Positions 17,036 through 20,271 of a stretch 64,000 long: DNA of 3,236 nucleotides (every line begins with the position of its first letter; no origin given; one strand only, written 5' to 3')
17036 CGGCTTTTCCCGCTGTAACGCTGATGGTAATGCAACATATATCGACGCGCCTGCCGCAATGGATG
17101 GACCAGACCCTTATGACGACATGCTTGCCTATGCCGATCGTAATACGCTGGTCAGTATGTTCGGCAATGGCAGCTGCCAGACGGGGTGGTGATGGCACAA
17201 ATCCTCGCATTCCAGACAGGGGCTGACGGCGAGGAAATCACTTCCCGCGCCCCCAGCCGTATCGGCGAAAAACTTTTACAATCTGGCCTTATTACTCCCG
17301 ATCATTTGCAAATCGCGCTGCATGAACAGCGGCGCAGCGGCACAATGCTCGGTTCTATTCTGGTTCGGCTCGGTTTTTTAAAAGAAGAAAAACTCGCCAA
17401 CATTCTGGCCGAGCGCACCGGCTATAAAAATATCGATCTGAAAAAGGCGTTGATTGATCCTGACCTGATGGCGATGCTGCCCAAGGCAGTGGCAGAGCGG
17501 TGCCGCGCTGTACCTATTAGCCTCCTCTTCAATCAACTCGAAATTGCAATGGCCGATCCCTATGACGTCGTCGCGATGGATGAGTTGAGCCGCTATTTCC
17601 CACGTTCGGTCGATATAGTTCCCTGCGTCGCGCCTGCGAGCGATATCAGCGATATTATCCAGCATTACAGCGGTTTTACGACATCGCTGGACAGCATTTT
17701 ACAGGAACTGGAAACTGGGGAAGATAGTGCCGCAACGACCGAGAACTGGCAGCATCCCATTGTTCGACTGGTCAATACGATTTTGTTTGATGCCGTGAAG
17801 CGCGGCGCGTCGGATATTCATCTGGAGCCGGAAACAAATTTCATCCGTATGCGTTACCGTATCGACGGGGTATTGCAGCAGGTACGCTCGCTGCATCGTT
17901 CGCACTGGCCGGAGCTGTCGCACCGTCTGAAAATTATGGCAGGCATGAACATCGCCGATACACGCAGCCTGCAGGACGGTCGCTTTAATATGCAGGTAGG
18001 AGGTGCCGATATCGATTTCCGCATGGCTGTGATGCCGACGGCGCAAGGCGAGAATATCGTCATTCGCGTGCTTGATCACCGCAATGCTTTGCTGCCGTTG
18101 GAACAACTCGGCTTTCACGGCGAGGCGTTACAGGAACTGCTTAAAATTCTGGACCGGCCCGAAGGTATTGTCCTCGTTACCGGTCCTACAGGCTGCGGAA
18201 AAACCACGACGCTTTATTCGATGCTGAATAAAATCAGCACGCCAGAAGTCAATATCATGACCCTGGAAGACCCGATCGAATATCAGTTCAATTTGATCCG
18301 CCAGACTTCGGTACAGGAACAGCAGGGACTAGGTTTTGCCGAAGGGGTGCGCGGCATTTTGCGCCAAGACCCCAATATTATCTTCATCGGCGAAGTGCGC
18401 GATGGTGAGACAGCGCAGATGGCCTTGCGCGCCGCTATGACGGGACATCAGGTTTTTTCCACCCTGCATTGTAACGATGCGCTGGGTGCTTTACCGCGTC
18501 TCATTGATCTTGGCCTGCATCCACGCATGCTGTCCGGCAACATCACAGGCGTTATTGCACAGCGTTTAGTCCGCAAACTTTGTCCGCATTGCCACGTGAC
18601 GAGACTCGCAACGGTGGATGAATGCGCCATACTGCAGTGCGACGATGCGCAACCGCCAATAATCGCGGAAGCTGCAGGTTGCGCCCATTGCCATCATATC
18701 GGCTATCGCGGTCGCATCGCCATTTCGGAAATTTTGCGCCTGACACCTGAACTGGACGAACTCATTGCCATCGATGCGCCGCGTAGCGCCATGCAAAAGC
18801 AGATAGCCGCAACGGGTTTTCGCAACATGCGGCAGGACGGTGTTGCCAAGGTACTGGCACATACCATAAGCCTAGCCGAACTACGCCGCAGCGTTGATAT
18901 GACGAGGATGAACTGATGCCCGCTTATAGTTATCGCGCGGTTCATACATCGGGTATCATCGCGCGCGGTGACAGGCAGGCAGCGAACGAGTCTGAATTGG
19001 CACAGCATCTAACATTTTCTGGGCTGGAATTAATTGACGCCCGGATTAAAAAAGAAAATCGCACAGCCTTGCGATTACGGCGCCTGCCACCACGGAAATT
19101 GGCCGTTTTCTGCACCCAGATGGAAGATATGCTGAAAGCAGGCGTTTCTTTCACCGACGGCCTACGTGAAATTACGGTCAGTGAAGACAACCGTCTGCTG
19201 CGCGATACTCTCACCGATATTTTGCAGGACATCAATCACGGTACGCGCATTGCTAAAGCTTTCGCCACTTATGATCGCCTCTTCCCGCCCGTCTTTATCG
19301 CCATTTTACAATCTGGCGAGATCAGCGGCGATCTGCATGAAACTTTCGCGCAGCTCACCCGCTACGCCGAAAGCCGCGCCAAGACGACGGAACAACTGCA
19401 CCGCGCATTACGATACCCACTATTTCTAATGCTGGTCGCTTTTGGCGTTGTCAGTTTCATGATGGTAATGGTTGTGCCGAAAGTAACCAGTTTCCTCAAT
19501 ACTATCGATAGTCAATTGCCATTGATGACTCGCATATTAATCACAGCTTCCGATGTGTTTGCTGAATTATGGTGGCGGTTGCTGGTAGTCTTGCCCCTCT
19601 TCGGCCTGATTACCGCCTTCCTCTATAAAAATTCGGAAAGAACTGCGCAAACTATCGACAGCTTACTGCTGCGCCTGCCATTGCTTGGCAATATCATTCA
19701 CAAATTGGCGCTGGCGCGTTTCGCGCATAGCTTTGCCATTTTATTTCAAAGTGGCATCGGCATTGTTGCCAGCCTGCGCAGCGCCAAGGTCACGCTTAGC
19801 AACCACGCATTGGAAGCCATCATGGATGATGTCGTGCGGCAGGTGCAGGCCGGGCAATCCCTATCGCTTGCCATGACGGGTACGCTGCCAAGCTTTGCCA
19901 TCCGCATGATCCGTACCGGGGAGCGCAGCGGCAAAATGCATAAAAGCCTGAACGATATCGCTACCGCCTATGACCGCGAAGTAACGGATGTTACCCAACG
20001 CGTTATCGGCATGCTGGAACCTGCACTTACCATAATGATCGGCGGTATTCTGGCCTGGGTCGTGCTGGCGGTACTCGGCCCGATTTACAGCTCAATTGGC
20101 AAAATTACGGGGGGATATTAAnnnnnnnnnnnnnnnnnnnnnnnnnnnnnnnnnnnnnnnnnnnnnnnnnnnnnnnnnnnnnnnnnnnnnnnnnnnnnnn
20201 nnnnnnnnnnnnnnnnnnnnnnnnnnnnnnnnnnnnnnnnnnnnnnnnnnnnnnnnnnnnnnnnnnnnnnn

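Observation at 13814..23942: Compact, translationally coupled type IV filament (T2SS/MSHA-like) locus with three unassignable components and no peptidase, retraction ATPase or minor-pilin set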

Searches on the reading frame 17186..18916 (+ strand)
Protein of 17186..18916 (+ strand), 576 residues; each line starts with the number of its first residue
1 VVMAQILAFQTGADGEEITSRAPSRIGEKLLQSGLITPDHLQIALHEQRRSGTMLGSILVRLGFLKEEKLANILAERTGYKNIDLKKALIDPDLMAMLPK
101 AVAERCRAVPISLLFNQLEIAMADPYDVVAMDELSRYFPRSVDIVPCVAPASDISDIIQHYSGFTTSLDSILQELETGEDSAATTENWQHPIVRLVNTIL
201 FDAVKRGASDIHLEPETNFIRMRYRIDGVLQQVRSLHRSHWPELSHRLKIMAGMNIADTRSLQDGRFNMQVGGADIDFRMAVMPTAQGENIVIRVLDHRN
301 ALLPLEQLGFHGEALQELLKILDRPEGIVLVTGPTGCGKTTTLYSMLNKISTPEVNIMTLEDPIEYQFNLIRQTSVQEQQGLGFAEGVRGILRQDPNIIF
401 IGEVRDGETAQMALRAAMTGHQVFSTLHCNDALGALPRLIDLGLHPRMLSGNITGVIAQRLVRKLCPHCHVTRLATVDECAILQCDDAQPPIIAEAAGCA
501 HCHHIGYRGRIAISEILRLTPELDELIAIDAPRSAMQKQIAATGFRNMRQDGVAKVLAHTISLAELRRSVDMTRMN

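Call 3: search_protein_families(library=pfam, proteins=[window:17186-18916:+], max_evalue=0.1)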
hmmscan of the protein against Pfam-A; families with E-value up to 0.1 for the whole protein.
window:17186-18916:+ (576 aa): 18 families
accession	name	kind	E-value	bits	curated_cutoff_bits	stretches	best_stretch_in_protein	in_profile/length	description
PF00437.27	T2SSE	-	4.5e-122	407.7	24.9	1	189-567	5-369/370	Type II/IV secretion system protein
PF05157.20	MshEN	-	4.6e-16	59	23.1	1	82-165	5-87/90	MshEN domain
PF13173.12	AAA_14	-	5.9e-05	23.5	27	1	327-418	3-85/129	AAA domain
PF13191.12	AAA_16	-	0.00013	22.9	32.6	1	314-353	11-51/167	AAA ATPase domain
PF13401.12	AAA_22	-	0.00022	22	27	1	325-359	4-40/130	AAA domain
PF01637.24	ATPase_2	-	0.00031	21.1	33.2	1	313-350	6-44/225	ATPase domain predominantly from Archaea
PF20720.3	nSTAND3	-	0.00037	20.7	27.2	1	313-371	5-61/155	Novel STAND NTPase 3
PF03215.21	Rad17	-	0.00045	20.7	23.8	1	323-355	42-73/186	Rad17 P-loop domain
PF25199.1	nSTAND_NTPase5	-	0.0015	18.8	34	1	321-377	36-93/145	Novel STAND NTPase 5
PF12775.13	AAA_7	-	0.002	18.1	25.8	1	318-359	25-66/181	P-loop containing dynein motor region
PF07728.20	AAA_5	-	0.003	18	22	1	329-407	2-78/139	AAA domain (dynein-related subfamily)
PF00004.35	AAA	-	0.0033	18.3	21.2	1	329-404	1-66/131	ATPase family associated with various cellular activities (AAA)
PF13086.12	AAA_11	-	0.007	16.6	27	1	320-351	12-42/257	AAA domain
PF00005.33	ABC_tran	-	0.016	16.3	25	1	327-366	12-51/137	ABC transporter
PF13476.12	AAA_23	-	0.021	15.9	27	1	326-343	19-36/201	AAA domain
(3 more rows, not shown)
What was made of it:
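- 17192..18916 (+): Extension ATPase, MshE/PilB-type, with an N-terminal tandem c-di-GMP-binding motif (574 aa). T2SSE 4.5e-122 and MshEN (call 3).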

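Call 4: search_protein_families(library=ncbifam, proteins=[window:17186-18916:+], max_evalue=0.1)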
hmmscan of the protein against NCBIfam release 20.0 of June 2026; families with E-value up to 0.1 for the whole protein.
window:17186-18916:+ (576 aa): 36 families (the best 25 are shown)
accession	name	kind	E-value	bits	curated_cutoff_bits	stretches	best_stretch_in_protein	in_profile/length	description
TIGR02533.1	type_II_gspE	equivalog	1.1e-146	489.3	630.25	1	96-568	2-484/486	type II secretion system ATPase GspE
TIGR02538.1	type_IV_pilB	equivalog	5.2e-145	484.2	675.65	1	26-569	2-561/564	type IV-A pilus assembly ATPase PilB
NF053534.1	T4PilAsmATPsTfpB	equivalog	3.7e-121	405.3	850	1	65-570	63-582/584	type IV pilus assembly ATPase TfpB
NF007755.0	PRK10436.1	equivalog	6.9e-118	394.2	617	1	102-573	13-462/465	type II secretion system protein GspE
NF041000.1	ATPase_ComGA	equivalog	1.3e-70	237.4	300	1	198-463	2-266/267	competence type IV pilus ATPase ComGA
TIGR01420.1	pilT_fam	subfamily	1.9e-52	178.6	319.1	1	197-464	3-270/343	PilT/PilU family type 4a pilus ATPase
TIGR02524.1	dot_icm_DotB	equivalog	9.7e-23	80.9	463.3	1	321-441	129-258/358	Dot/Icm type IV secretion system ATPase DotB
TIGR02525.1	plasmid_TraJ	equivalog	2.8e-22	79.2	368.3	1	305-441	132-271/372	plasmid transfer ATPase TraJ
NF053729.1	c-di-GMP_motif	domain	4.8e-18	64.7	38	1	25-76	1-52/53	cyclic di-GMP-binding domain-containing protein, MshE-related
TIGR03819.1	heli_sec_ATPase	hypoth_equivalog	3.4e-16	59.3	373.15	1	243-444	98-302/340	TadA family conjugal transfer-associated ATPase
NF058587.1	archaellum_moto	equivalog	5.8e-16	58.3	550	1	326-439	275-393/527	archaellum flagellar ATPase motor FlaI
TIGR02782.1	TrbB_P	equivalog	1.1e-14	54.5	304.55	1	329-441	139-254/303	P-type conjugative transfer ATPase TrbB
NF008411.1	PRK11234.1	equivalog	1.7e-14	53.1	1170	1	21-161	480-617/723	cyclic di-3',5'-guanylate-activated glycosyltransferase NfrB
NF012033.0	PRK15489.1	equivalog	9e-14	50.6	537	1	20-155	487-620/703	glycosyl transferase family protein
NF010407.0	PRK13833.1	subfamily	1.7e-11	44.1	499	1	329-442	147-262/323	conjugal transfer protein TrbB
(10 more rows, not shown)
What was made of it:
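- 17192..18916 (+): NF053729 c-di-GMP motif scores 64.7 bits against a cut-off of 38 (call 4).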

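Call 38: search_solved_structures(query=window:17192-18916:+, max_evalue=1e-20)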
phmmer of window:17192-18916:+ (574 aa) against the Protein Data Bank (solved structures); distinct sequences matched with E-value up to 1e-20: 21.
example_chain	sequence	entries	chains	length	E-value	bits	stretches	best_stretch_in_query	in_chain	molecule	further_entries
6f8l_G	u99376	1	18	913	9.7e-134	450.1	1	22-564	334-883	Type IV pilus assembly protein PilF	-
3jc8_Ba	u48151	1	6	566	5.2e-120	404.8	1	22-563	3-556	Type IV-A pilus assembly ATPase PilB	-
5zfr_A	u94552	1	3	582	5e-116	391.6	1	21-566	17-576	Type IV pilus biogenesis ATPase PilB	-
6olj_C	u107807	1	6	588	6.2e-114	384.7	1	21-566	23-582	Type IV pilus biogenesis ATPase PilB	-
5tsg_B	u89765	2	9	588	1.7e-113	383.3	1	21-566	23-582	Type IV pilus biogenesis ATPase PilB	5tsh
1p9r_A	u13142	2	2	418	1.4e-102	347.2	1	168-566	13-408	General secretion pathway protein E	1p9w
4ksr_A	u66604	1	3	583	4.4e-102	345.6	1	168-567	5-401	Type II secretion system protein E, Hemolysin-coregulated protein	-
4kss_A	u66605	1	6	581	5.5e-102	345.3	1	168-566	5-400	Type II secretion system protein E, hemolysin-coregulated protein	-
4pht_A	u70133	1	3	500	1.6e-99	337.2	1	165-566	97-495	General secretory pathway protein E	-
5oiu_A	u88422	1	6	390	4.4e-87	296.1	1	192-564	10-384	Type IV pilus assembly protein PilF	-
6ejf_A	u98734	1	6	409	4.4e-87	296.1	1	193-564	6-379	Type IV pilus assembly protein PilF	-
5it5_F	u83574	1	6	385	5.2e-87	295.9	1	193-564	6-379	ATP binding motif-containing protein PilF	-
3jvu_A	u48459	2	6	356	1.3e-36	129.6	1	197-463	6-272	Twitching mobility protein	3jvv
2ewv_A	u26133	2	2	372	9.5e-36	126.7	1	196-463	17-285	twitching motility protein PilT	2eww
2gsz_A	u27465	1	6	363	1.2e-35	126.4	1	196-463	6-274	twitching motility protein PilT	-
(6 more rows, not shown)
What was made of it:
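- On Type II secretion system: The ATPase N-terminus is MshEN/PilB-like (calls 4, 38).
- Closest known: Type IVa pilus alignment subcomplex PilMNOPQ with PilB, PilC, PilT and PilD. Same: Full-length ATPase similarity to PilB and PilF (call 38).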

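Call 53: search_dna_similar(query=window:17192-18916:+, collection=plasmids, mode=protein, max_rows=40, max_evalue=1e-60)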
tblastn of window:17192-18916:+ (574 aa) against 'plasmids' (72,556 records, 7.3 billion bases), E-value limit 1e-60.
Records with a match: 684; places in all: 729; records where one place covers at least 80% of the query: 67.
Best place of each record, by identity: <60% 684.
By first word of the organism name: Escherichia 426; Ralstonia 111; Aliiroseovarius 8; Bradyrhizobium 8; Paraburkholderia 6; Providencia 6; Deinococcus 5; Acaryochloris 5; Sulfitobacter 5; Acinetobacter 5; and 67 more.
By predicted mobility (MOB-suite, as given by PLSDB): non-mobilizable 436; mobilizable 176; conjugative 72.
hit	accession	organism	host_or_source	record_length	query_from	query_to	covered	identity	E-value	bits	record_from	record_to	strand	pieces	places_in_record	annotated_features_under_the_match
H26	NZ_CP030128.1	Indioceanicola profundi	sediment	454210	7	566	98%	38.9%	4e-102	346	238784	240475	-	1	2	ATPase, T2SS/T4P/T4SS family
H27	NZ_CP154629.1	Acetoanaerobium noterae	cell culture,Sludge of a digestion ...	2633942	23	570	95%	37.2%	4e-113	377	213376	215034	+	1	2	none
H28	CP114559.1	Candidatus Manganitrophus sp.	activated carbon metagenome,metagenomic ...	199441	23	564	94%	37.5%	1e-106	359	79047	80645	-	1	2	ATPase, T2SS/T4P/T4SS family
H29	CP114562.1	Candidatus Manganitrophus sp.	activated carbon metagenome,metagenomic ...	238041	23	564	94%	37.5%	1e-106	359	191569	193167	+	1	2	ATPase, T2SS/T4P/T4SS family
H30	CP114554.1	Candidatus Manganitrophus sp.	activated carbon metagenome,metagenomic ...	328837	23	564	94%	37.5%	1e-106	359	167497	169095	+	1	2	ATPase, T2SS/T4P/T4SS family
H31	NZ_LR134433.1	Legionella adelaidensis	environmental,Cooling tower water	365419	23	545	91%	38.6%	7e-107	360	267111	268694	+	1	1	GspE/PulE family protein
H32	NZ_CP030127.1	Indioceanicola profundi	sediment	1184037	24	568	95%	36.7%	5e-96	328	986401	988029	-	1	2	none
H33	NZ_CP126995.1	Acidisoma sp. PAMC 29798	cell culture,lichen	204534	23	568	95%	36.5%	3e-95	326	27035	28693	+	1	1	GspE/PulE family protein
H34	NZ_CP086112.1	Skermanella rosea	single cell,hydrocarbon-contaminated ...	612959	23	566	95%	36.2%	2e-89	309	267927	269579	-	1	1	ATPase, T2SS/T4P/T4SS family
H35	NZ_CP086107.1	Skermanella mucosa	single cell,crude oil contaminated ...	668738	23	566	95%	36.2%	2e-89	309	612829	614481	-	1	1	ATPase, T2SS/T4P/T4SS family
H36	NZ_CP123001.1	Neorhizobium petrolearium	single cell,petroleum contaminated soil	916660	18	570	96%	35.6%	4e-93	320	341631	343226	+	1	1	GspE/PulE family protein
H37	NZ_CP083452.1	Comamonas odontotermitis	cell culture,cucumber rhizosphere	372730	24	566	95%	36.1%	5e-94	322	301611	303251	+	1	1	gspE: type II secretion system ATPase GspE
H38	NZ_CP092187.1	Deinococcus sp. KNUC1210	Setaria viridis,cell ...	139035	24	564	94%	35.9%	2e-98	335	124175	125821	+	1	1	ATPase, T2SS/T4P/T4SS family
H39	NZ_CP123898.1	Methylomonas sp. UP202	pure culture,canal sediment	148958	33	573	94%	35.2%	9e-94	322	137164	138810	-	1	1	GspE/PulE family protein | type II secretion system F family protein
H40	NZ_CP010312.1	Geoalkalibacter subterraneus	-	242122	23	564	94%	35.1%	3e-91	314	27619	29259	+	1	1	GspE/PulE family protein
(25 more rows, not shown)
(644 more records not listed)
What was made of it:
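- The ATPase is 35-40% identical to GspE-type and PilB-type proteins alike (call 53).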

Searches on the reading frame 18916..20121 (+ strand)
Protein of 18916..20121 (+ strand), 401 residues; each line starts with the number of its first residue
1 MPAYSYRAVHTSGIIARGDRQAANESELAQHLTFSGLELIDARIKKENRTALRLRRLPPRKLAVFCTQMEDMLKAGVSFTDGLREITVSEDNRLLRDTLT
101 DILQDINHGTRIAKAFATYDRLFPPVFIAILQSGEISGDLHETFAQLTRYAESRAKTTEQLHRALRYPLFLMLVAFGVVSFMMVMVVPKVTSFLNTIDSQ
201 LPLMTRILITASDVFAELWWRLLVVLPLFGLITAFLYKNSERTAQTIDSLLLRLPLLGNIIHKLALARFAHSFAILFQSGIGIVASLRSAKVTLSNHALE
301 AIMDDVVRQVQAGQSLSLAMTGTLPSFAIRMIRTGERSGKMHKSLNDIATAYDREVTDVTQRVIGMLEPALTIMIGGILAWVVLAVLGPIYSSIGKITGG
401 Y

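Call 3: search_protein_families(library=pfam, proteins=[window:18916-20121:+], max_evalue=0.1)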
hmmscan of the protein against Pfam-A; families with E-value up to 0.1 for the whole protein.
window:18916-20121:+ (401 aa): 3 families
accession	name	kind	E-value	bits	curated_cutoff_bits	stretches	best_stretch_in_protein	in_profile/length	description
PF00482.28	T2SSF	-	8.5e-49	165.1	25.2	2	65-188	1-125/125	Type II secretion system (T2SS), protein F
PF11124.14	Pho86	-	0.033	14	29.3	1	166-248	49-130/291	Inorganic phosphate transporter chaperone Pho86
PF13006.12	Nterm_IS4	-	0.058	14.1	25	0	36-69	12-45/95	Insertion element 4 transposase N-terminal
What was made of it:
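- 18916..20121 (+): Inner-membrane platform protein (PilC/GspF/MshG family, 401 aa). T2SSF 8.5e-49 (call 3).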

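Call 4: search_protein_families(library=ncbifam, proteins=[window:18916-20121:+], max_evalue=0.1)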
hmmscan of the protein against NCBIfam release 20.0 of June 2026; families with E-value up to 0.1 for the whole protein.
window:18916-20121:+ (401 aa): 8 families
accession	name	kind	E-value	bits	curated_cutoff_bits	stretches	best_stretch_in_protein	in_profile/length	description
TIGR02120.1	GspF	equivalog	2e-88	297.3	424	1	4-391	1-395/401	type II secretion system inner membrane protein GspF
NF007861.0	PRK10573.1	equivalog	2.9e-67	227.5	401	1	4-392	7-393/401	protein transport protein HofC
NF052607.1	T4PiliAsmPilCThrm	equivalog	1.2e-64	218.9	700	1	1-397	1-404/406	type IV pilus assembly protein PilC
NF052606.1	T4PiliAsmPilCMyx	equivalog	1.4e-55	188.9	700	1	2-397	20-418/419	type IV pilus assembly protein PilC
NF047826.1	T3SSXpsF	equivalog_domain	3.2e-55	187.6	650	1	1-393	1-400/405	type II secretion system protein XpsF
NF041012.2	T4P_ComGB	equivalog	7.3e-39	134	240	1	63-394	4-331/332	competence type IV pilus assembly protein ComGB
NF040567.1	SCO2524_fam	equivalog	0.041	12.3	300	1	275-370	135-228/612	SCO2524 family protein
NF047765.1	LIC_13387_fam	subfamily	0.078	12.7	33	1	144-196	71-123/131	LIC_13387 family protein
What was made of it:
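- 18916..20121 (+): GspF model 297 bits, below its cut-off (call 4).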

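Call 77: search_solved_structures(query=window:18916-20121:+, max_evalue=0.001)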
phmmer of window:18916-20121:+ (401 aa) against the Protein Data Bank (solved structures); distinct sequences matched with E-value up to 0.001: 4.
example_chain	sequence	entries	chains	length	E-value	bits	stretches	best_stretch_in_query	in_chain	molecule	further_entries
3jc8_Ca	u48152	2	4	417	6.3e-40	141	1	11-397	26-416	Type 4 fimbrial assembly protein PilC | PilC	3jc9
2vmb_A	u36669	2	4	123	4.2e-07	33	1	59-165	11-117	GENERAL SECRETION PATHWAY PROTEIN F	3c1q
2vma_A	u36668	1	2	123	4.4e-07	32.9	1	59-165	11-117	GENERAL SECRETION PATHWAY PROTEIN F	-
2whn_A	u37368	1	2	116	1.1e-06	31.7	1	60-155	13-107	PILUS ASSEMBLY PROTEIN PILC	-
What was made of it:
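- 18916..20121 (+): Myxococcus PilC 141 bits in PDB (call 77).
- Closest known: Type IVa pilus alignment subcomplex PilMNOPQ with PilB, PilC, PilT and PilD. Same: Platform similarity to Myxococcus PilC (call 77).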
